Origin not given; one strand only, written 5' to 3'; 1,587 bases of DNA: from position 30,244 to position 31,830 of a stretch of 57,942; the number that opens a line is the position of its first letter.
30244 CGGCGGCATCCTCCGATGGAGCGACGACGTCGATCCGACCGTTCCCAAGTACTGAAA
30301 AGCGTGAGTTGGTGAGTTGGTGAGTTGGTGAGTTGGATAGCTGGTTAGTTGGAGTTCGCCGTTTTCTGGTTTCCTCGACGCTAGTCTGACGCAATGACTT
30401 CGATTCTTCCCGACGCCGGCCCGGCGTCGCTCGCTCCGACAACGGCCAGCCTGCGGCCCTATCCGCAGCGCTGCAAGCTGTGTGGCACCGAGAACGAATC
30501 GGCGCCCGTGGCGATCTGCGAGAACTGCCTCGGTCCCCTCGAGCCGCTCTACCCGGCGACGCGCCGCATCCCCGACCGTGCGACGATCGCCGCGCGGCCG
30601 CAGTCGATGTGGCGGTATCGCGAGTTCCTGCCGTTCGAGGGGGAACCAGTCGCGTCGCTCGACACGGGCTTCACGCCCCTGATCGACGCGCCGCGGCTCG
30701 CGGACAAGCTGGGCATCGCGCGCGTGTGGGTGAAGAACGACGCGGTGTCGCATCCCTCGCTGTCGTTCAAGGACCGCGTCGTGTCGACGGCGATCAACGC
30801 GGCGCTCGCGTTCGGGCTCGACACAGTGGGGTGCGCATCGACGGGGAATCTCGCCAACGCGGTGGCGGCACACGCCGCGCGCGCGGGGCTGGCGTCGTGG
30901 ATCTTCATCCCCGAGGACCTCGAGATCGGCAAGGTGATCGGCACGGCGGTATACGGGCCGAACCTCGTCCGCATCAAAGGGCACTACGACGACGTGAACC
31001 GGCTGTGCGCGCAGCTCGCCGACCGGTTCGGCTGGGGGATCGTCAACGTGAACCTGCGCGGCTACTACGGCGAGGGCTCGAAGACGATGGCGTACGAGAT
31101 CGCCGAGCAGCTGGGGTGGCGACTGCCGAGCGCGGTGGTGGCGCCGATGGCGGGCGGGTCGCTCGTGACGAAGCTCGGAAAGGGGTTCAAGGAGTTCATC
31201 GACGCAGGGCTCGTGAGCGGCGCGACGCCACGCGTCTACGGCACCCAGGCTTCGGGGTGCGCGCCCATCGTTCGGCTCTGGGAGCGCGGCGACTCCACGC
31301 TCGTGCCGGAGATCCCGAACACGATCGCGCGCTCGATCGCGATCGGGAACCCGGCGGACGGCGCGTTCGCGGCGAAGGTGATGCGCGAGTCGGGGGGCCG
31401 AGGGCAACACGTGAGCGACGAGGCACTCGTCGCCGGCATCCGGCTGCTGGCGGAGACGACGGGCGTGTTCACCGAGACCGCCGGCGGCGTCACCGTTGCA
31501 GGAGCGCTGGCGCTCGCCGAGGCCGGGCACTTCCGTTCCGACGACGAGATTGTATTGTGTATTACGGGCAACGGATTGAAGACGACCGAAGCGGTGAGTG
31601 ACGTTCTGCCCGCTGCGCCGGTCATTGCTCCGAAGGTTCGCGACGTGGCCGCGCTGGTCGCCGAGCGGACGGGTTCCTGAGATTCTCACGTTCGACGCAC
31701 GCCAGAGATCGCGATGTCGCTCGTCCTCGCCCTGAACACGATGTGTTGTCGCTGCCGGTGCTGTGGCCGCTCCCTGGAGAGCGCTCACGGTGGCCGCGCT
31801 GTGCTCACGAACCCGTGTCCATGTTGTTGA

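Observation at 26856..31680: Rhodanese - ThrB - MoaD-like carrier - MoeZ - ThrC-like cluster: candidate protein-thiocarboxylate route from O-phosphohomoserine to homocysteine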

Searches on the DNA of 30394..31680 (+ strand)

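Call 43: search_rna_families(sources=[L001, L004, L005, L007, L008, L009, L010, L011, L012], threshold=gathering)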
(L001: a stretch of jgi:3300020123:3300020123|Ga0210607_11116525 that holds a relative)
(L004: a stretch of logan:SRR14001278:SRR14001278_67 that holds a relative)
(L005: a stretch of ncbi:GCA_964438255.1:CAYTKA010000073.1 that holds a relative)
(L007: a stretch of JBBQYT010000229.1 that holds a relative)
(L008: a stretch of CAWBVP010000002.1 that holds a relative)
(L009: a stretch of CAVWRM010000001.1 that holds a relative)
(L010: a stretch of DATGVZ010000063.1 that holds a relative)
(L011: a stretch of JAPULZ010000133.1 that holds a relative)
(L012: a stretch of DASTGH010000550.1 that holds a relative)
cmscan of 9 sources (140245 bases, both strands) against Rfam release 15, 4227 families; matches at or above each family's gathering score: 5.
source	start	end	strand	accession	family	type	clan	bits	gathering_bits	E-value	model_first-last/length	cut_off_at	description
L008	7789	7862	+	RF00521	SAM_alpha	Cis-reg; riboswitch;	-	45.4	36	1.1e-06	1-79/79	no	Alpha-proteobacteria SAM riboswitch aptamer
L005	5451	5522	+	RF00521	SAM_alpha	Cis-reg; riboswitch;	-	42.7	36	6.1e-06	1-79/79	no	Alpha-proteobacteria SAM riboswitch aptamer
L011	7783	7858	+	RF00521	SAM_alpha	Cis-reg; riboswitch;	-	42.6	36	6.8e-06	1-79/79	no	Alpha-proteobacteria SAM riboswitch aptamer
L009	7884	7957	+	RF00521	SAM_alpha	Cis-reg; riboswitch;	-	41.1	36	1.7e-05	1-79/79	no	Alpha-proteobacteria SAM riboswitch aptamer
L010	6954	7030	+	RF00521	SAM_alpha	Cis-reg; riboswitch;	-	39.1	36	6e-05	1-79/79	no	Alpha-proteobacteria SAM riboswitch aptamer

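Call 44: search_rna_families(sources=[L015, L022, L024, L030, L038, L047, L055, L063, L065], threshold=gathering)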
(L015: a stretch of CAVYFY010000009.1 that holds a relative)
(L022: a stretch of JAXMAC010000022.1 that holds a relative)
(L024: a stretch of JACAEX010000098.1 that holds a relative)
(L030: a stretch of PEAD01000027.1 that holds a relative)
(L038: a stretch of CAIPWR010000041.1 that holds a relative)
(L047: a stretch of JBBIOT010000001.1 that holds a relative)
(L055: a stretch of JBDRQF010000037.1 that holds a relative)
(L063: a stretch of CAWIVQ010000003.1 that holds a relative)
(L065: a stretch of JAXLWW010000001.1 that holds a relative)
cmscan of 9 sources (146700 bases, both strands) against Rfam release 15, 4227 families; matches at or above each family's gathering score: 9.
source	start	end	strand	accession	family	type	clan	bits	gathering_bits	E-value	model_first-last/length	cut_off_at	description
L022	2121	2241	+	RF00162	SAM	Cis-reg; riboswitch;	CL00012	86.2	44.4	1.1e-18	1-108/108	no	SAM riboswitch aptamer (S box leader)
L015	7787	7894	+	RF00162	SAM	Cis-reg; riboswitch;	CL00012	81.9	44.4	2e-17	1-108/108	no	SAM riboswitch aptamer (S box leader)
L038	7815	7929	+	RF00162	SAM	Cis-reg; riboswitch;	CL00012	79.8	44.4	8.5e-17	1-108/108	no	SAM riboswitch aptamer (S box leader)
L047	6046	6119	+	RF00005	tRNA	Gene; tRNA;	CL00001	74.1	29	5.3e-14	1-71/71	no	tRNA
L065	7804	7914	+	RF00162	SAM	Cis-reg; riboswitch;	CL00012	72.8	44.4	9.3e-15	1-108/108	no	SAM riboswitch aptamer (S box leader)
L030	14979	15072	-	RF01852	tRNA-Sec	Gene; tRNA;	CL00001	71.3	47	3e-12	1-91/91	no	Selenocysteine transfer RNA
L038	3841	3914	-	RF00005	tRNA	Gene; tRNA;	CL00001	69.4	29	1e-12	1-71/71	no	tRNA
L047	5516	5589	+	RF00005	tRNA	Gene; tRNA;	CL00001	68.1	29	2.3e-12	1-71/71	no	tRNA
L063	7804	7916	+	RF00162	SAM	Cis-reg; riboswitch;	CL00012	67.8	44.4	2.6e-13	1-108/108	no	SAM riboswitch aptamer (S box leader)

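Call 45: search_rna_families(sources=[L016, L019, L037, L040, L069, L079, L081, L084, L071, L056], threshold=gathering)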
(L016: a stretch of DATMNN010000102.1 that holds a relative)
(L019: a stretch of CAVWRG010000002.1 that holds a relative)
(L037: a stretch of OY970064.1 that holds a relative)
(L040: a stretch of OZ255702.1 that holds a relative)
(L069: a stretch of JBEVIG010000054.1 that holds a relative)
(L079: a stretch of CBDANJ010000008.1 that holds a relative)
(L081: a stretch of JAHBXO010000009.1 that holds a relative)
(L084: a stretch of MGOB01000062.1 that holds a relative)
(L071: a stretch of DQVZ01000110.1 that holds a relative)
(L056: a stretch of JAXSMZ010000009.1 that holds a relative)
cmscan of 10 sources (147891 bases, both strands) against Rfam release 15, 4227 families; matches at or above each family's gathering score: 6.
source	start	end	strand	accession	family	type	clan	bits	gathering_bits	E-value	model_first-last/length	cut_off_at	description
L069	7792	7918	+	RF00162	SAM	Cis-reg; riboswitch;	CL00012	83.1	44.4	9.1e-18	1-108/108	no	SAM riboswitch aptamer (S box leader)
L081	7740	7869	+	RF00162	SAM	Cis-reg; riboswitch;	CL00012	80.5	44.4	5.3e-17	1-108/108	no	SAM riboswitch aptamer (S box leader)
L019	6680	6812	+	RF00162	SAM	Cis-reg; riboswitch;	CL00012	70.7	44.4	3.8e-14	1-108/108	no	SAM riboswitch aptamer (S box leader)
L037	7742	7854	+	RF00162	SAM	Cis-reg; riboswitch;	CL00012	69.3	44.4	9.9e-14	1-108/108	no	SAM riboswitch aptamer (S box leader)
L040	7800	7902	+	RF00162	SAM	Cis-reg; riboswitch;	CL00012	69.2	44.4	1.1e-13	1-108/108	no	SAM riboswitch aptamer (S box leader)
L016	7763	7876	+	RF00162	SAM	Cis-reg; riboswitch;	CL00012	68.1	44.4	2.2e-13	1-108/108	no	SAM riboswitch aptamer (S box leader)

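Call 51: search_rna_families(sources=[L086, L018, L020, L064, L072, L073, L075, L014, L031], threshold=gathering)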
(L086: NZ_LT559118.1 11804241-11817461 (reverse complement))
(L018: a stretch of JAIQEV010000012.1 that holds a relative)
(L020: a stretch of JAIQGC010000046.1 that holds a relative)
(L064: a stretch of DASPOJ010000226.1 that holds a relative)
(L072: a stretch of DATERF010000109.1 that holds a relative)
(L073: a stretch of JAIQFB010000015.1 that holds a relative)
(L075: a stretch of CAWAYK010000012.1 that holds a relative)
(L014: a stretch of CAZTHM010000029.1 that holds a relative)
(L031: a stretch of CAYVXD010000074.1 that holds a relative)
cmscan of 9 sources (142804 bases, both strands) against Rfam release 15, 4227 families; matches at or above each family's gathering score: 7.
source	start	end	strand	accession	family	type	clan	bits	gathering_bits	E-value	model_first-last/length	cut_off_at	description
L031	6703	6830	+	RF00162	SAM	Cis-reg; riboswitch;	CL00012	92.1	44.4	2.2e-20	1-108/108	no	SAM riboswitch aptamer (S box leader)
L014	7731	7840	+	RF00162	SAM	Cis-reg; riboswitch;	CL00012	79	44.4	1.4e-16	1-108/108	no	SAM riboswitch aptamer (S box leader)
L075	2864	3052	-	RF00168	Lysine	Cis-reg; riboswitch;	-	70.6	30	4.5e-16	1-182/182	no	Lysine riboswitch aptamer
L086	5843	5984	+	RF00162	SAM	Cis-reg; riboswitch;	CL00012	68.7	44.4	1.4e-13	1-108/108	no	SAM riboswitch aptamer (S box leader)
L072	4629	4699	-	RF00005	tRNA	Gene; tRNA;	CL00001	62.7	29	7.1e-11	1-71/71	no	tRNA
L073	3772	3997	-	RF00168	Lysine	Cis-reg; riboswitch;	-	59.7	30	9.5e-13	1-182/182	no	Lysine riboswitch aptamer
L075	14954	14999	+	RF01687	Acido-Lenti-1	Gene; sRNA;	-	52.7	37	1.1e-08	1-46/46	no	Acido-Lenti-1 RNA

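Call 53: search_rna_families(source=L018, start=7500, end=8050, threshold=evalue, max_evalue=1, show_alignments=2)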
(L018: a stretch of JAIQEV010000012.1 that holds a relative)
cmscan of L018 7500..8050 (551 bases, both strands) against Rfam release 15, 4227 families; matches with E-value up to 1: 2.
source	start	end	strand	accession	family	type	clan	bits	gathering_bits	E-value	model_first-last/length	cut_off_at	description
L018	7772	7842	+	RF00521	SAM_alpha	Cis-reg; riboswitch;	-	23.3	36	0.0045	1-79/79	no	Alpha-proteobacteria SAM riboswitch aptamer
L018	7776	7833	+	RF01726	SAM-II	Cis-reg; riboswitch;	-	21.6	44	0.11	1-60/60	no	SAM-II riboswitch aptamer (SAM-II long loop)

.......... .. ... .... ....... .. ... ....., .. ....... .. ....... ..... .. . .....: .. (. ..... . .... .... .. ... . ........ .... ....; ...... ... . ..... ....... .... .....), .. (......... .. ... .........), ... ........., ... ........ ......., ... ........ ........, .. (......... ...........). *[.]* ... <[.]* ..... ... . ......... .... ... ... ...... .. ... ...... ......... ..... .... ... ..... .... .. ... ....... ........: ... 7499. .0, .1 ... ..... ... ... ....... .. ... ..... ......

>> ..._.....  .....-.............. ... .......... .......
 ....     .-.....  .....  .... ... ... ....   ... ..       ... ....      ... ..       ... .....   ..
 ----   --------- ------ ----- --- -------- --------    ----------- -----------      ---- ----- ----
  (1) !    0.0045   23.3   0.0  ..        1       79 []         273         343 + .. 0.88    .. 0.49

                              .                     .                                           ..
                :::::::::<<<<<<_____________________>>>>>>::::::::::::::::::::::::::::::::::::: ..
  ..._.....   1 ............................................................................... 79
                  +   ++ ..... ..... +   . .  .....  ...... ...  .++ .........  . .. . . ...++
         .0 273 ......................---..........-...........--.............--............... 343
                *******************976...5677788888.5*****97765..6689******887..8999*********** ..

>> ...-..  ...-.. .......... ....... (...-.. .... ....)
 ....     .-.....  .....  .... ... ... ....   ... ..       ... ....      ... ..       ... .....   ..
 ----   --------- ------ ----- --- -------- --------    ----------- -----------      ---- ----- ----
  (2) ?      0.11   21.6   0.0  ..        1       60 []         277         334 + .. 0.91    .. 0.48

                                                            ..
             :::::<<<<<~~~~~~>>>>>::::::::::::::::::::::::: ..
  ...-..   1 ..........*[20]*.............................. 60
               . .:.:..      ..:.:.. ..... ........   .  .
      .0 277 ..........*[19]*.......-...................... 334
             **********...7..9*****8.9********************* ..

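Call 82: build_rna_model(alignment_id=A5)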
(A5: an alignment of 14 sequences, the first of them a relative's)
Model R2 built from alignment A5 (14 sequences, 158 columns); structure: RNAalifold consensus.
model positions 114; base pairs 26; branch points 2; effective number of sequences 2.29; information 0.59 bits per position. Calibrated on 0.2 Mb of random sequence (short: E-values are rough).
structure used (alignment columns):
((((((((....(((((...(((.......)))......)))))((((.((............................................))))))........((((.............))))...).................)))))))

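Call 83: search_with_rna_model(model_id=R2, sources=[window, L001, L004, L005, L006, L007, L008, L009, L010, L011, L012, L013, L014, L015, L016, L017, L018, L019, L020, L021, L022, L023, L024, L025, L026, L027, L028, L029, L030, L031, L032, L033, L034, L035, L036, L037, L038, L039, L040, L041, L042, L043, L044, L045, L046, L047, L048, L049, L050, L051, L052, L053, L054, L055, L056, L057, L058, L059, L060, L061, L062, L063, L064, L065, L066, L067, L068, L069, L070, L071, L072, L073, L074, L075, L076, L077, L078, L079, L080, L081, L082, L083, L084, L085, L086], max_evalue=0.001)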
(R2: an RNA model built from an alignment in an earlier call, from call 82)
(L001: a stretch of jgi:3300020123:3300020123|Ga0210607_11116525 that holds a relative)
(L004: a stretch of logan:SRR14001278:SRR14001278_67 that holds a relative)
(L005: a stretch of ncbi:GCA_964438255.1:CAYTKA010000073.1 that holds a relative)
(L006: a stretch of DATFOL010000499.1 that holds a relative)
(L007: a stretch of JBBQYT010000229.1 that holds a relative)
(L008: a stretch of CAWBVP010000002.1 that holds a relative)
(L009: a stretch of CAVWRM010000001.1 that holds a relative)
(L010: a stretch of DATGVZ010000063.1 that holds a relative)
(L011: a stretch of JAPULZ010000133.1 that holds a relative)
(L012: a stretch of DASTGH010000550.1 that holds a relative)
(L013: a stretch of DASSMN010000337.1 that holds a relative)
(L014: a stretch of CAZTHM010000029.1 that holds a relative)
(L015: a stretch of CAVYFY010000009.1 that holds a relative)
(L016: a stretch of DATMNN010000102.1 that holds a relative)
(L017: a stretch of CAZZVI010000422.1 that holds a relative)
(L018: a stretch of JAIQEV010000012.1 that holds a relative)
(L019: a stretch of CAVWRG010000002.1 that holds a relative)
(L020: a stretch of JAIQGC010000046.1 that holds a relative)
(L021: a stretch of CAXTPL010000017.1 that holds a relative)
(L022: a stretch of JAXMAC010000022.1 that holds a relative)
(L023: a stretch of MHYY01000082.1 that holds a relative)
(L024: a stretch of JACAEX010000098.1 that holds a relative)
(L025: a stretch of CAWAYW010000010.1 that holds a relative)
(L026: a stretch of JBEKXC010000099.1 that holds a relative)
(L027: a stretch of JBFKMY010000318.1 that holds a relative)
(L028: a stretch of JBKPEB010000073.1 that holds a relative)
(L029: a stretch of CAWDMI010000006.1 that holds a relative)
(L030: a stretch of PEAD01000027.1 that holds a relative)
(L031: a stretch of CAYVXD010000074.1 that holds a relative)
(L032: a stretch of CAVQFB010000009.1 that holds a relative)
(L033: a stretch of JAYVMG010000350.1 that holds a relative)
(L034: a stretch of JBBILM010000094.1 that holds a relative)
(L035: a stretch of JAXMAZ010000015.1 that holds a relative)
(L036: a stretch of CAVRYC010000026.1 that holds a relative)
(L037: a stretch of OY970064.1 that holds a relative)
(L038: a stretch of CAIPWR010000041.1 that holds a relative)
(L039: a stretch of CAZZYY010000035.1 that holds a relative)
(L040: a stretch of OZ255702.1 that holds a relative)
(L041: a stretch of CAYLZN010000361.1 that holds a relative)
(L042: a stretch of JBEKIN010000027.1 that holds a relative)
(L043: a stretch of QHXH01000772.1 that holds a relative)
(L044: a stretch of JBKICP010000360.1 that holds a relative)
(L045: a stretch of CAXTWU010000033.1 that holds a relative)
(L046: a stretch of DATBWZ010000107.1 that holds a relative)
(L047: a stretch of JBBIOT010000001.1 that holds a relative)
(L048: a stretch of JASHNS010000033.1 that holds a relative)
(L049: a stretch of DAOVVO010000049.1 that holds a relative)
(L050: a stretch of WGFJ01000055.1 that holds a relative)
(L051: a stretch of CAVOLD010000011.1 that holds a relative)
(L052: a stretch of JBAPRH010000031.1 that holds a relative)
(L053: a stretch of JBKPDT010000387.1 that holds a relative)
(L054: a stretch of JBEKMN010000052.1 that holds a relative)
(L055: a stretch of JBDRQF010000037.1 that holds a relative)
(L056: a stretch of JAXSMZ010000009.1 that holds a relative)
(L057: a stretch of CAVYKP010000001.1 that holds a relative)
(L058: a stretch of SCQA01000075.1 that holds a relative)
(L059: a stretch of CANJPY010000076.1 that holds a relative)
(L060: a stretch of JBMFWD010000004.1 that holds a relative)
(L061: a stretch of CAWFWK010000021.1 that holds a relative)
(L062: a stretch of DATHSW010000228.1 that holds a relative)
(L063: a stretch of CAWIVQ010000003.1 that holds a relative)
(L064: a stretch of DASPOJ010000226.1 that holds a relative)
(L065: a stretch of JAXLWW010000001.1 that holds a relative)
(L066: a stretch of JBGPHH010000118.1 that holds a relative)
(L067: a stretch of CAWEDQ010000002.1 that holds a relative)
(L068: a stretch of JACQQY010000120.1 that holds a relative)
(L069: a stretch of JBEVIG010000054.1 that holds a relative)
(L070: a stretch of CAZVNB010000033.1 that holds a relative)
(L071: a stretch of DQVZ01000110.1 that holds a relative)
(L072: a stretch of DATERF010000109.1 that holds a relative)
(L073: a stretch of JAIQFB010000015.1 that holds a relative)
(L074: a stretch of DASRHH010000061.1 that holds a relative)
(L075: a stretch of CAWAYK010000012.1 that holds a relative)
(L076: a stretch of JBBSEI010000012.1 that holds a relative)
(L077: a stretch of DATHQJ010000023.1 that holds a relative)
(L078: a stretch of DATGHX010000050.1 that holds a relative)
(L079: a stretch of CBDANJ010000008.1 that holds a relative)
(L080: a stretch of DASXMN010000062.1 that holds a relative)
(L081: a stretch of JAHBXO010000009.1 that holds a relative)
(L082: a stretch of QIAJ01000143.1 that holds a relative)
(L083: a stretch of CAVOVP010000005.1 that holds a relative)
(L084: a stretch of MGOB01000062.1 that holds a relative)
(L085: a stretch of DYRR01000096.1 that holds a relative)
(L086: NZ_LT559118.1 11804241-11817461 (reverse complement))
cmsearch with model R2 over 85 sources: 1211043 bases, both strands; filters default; matches with E-value up to 0.001: 46.
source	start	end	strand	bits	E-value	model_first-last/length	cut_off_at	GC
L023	4807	4927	+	102.8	1.7e-24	1-114/114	no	0.44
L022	2121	2241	+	102.6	1.9e-24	1-114/114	no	0.47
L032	7818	7930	+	100.9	5.5e-24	1-114/114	no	0.56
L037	7742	7854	+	100.2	8.6e-24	1-114/114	no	0.58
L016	7763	7876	+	99.6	1.3e-23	1-114/114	no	0.58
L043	912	1024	+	99.4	1.4e-23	1-114/114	no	0.59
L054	4390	4499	+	98.9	2e-23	1-114/114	no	0.62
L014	7731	7840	+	98.8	2e-23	1-114/114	no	0.68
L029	6997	7107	+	97.9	3.6e-23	1-114/114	no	0.56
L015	7787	7894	+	97.7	4.2e-23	1-114/114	no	0.56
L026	7618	7731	+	96.6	8.1e-23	1-114/114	no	0.58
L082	7764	7877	+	96.5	8.6e-23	1-114/114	no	0.58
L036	4722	4835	+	96.4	9.1e-23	1-114/114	no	0.59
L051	7720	7832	+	96.3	1e-22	1-114/114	no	0.57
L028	7783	7896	+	96.1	1.1e-22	1-114/114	no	0.57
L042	2187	2298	+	95.8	1.3e-22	1-114/114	no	0.6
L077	4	117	+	95.5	1.6e-22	1-114/114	no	0.55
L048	7760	7873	+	95.4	1.7e-22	1-114/114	no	0.6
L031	6703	6830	+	95.1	2.1e-22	1-114/114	no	0.53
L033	4041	4154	+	94.9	2.3e-22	1-114/114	no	0.68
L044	7786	7899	+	94.8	2.5e-22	1-114/114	no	0.6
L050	7794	7906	+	94.6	2.9e-22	1-114/114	no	0.58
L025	7760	7873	+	94.5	3.1e-22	1-114/114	no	0.52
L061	7752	7859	+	93.9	4.5e-22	1-114/114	no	0.59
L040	7800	7902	+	93.6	5.2e-22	1-114/114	no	0.57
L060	7737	7847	+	93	7.6e-22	1-114/114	no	0.56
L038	7815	7929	+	92.5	1e-21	1-114/114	no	0.57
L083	7752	7865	+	91.9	1.6e-21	1-114/114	no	0.57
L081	7740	7869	+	91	2.6e-21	1-114/114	no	0.6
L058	4502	4620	+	90.5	3.8e-21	1-114/114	no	0.48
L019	6680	6812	+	89.3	7.9e-21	1-114/114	no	0.66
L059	7765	7900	+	88.4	1.4e-20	1-114/114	no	0.51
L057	7764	7882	+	87.1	3.2e-20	1-114/114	no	0.52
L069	7792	7918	+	86.8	3.9e-20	1-114/114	no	0.61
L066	7807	7935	+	86.6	4.4e-20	1-114/114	no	0.64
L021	7712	7837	+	85.3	9.5e-20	1-114/114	no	0.61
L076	7790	7910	+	84.1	2e-19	1-114/114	no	0.64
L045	2365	2484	+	84.1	2.1e-19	1-114/114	no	0.58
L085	7772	7904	+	83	4.2e-19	1-114/114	no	0.65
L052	7738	7857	+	82.4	5.8e-19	1-114/114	no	0.56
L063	7804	7916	+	78.1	8.7e-18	1-114/114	no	0.66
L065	7804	7914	+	77.8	1e-17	1-114/114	no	0.6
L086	5843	5984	+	76.9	1.9e-17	1-114/114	no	0.69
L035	7656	7808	+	76.7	2.1e-17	1-114/114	no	0.69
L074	2900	3012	+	70.4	1.1e-15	1-114/114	no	0.66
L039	1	133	+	69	2.7e-15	2-114/114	5'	0.65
